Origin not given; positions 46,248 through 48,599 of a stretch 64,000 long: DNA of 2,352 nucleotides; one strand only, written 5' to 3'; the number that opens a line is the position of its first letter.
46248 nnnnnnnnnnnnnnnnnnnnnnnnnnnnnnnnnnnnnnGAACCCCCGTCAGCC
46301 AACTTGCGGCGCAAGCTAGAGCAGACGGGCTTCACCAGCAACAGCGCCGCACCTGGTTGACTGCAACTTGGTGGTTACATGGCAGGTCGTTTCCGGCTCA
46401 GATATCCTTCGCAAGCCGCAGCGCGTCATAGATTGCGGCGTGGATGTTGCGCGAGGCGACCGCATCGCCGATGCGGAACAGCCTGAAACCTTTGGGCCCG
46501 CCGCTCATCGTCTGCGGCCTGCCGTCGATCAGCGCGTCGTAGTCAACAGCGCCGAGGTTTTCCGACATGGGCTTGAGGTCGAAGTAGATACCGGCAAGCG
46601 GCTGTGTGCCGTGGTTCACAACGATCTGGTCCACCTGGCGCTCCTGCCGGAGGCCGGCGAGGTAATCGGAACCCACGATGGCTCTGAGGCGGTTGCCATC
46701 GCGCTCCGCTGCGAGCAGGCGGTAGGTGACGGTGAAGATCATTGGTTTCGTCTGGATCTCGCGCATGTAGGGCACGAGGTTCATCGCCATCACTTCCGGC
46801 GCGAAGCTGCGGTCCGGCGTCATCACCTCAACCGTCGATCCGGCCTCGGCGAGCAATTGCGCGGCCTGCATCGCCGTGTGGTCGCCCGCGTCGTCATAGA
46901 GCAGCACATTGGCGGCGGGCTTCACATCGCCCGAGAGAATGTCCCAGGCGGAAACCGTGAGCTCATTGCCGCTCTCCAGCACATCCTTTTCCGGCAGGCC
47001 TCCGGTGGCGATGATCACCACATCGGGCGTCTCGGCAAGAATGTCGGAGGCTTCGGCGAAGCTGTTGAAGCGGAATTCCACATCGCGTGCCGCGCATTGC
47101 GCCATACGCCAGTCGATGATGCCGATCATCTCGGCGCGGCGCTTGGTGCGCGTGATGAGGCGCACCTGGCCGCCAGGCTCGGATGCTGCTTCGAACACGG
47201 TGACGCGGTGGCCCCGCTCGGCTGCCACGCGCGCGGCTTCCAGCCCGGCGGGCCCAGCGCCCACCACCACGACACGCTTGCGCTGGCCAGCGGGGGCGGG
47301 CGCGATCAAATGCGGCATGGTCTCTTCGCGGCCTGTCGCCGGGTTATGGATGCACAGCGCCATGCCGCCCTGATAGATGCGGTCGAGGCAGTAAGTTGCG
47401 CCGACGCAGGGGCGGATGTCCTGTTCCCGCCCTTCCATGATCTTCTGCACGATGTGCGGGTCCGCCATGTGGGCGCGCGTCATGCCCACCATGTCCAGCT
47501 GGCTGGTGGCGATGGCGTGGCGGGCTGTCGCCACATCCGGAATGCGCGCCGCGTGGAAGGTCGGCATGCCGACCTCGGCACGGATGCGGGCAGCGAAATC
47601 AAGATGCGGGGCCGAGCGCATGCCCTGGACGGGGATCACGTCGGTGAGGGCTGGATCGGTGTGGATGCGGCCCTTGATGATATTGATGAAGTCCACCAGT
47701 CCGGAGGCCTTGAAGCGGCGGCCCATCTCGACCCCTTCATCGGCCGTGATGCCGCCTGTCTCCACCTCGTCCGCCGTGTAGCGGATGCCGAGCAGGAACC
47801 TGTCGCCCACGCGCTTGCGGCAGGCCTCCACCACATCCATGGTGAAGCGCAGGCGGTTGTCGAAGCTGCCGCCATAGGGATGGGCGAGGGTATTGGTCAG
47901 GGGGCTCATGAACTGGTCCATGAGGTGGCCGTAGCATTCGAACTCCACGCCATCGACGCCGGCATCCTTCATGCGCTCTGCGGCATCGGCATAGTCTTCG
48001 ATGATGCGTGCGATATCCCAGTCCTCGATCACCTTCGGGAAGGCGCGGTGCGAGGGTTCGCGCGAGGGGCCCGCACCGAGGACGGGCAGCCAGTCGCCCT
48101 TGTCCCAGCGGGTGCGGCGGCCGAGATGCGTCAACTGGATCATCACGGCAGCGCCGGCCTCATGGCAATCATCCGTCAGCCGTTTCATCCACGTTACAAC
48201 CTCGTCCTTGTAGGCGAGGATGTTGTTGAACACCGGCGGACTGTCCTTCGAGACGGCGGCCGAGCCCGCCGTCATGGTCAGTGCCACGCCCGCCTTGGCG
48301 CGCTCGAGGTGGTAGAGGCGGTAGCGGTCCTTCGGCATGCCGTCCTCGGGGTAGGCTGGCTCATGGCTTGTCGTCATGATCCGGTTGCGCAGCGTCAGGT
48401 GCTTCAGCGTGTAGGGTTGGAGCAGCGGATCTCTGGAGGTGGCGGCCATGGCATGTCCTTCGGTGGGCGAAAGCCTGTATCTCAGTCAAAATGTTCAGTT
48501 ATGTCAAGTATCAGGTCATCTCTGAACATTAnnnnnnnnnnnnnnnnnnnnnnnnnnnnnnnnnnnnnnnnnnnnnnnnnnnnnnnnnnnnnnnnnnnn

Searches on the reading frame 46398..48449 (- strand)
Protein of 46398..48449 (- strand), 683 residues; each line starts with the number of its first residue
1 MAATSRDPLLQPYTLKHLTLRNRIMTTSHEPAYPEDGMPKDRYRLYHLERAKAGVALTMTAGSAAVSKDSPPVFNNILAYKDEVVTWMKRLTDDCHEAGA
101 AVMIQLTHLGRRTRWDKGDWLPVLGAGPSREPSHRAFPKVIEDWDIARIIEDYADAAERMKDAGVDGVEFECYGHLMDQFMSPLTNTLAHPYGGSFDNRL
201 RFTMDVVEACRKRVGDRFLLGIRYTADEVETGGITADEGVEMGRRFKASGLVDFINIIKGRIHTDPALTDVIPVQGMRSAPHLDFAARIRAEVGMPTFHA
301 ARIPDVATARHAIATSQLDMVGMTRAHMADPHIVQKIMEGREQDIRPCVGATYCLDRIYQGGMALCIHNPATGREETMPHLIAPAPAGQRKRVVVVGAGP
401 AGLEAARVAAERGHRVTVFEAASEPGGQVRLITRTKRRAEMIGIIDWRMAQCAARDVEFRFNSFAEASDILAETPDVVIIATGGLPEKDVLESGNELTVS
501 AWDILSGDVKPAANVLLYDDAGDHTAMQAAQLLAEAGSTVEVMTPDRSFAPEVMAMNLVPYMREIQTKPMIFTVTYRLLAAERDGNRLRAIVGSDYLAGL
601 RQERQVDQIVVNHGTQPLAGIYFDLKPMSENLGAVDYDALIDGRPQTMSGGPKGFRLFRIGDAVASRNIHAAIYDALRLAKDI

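Call 69: search_protein_families(library=pfam, proteins=[window:46398-48449:-], max_evalue=0.00001)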
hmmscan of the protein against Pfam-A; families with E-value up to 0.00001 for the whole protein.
window:46398-48449:- (683 aa): 7 families
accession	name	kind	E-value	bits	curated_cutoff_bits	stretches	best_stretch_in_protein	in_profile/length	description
PF00724.26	Oxidored_FMN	-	7.1e-49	167.3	27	1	9-343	2-341/342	NADH:flavin oxidoreductase / NADH oxidase family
PF13450.12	NAD_binding_8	-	2.1e-09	38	21.9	1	395-437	1-43/68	NAD(P)-binding Rossmann-like domain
PF00070.33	Pyr_redox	-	7.4e-08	33.2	22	1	392-426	1-35/82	Pyridine nucleotide-disulphide oxidoreductase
PF07992.20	Pyr_redox_2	-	8.8e-08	32.3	26.1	1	392-486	2-111/291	Pyridine nucleotide-disulphide oxidoreductase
PF01266.30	DAO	-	5.5e-07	29.9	27.9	1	392-428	1-38/353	FAD dependent oxidoreductase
PF03486.20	HI0933_like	-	8.7e-07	29.1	50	1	392-430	2-40/244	HI0933-like protein Rossmann domain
PF12831.13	FAD_oxidored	-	7.4e-06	25.9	27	0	393-429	2-38/416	FAD dependent oxidoreductase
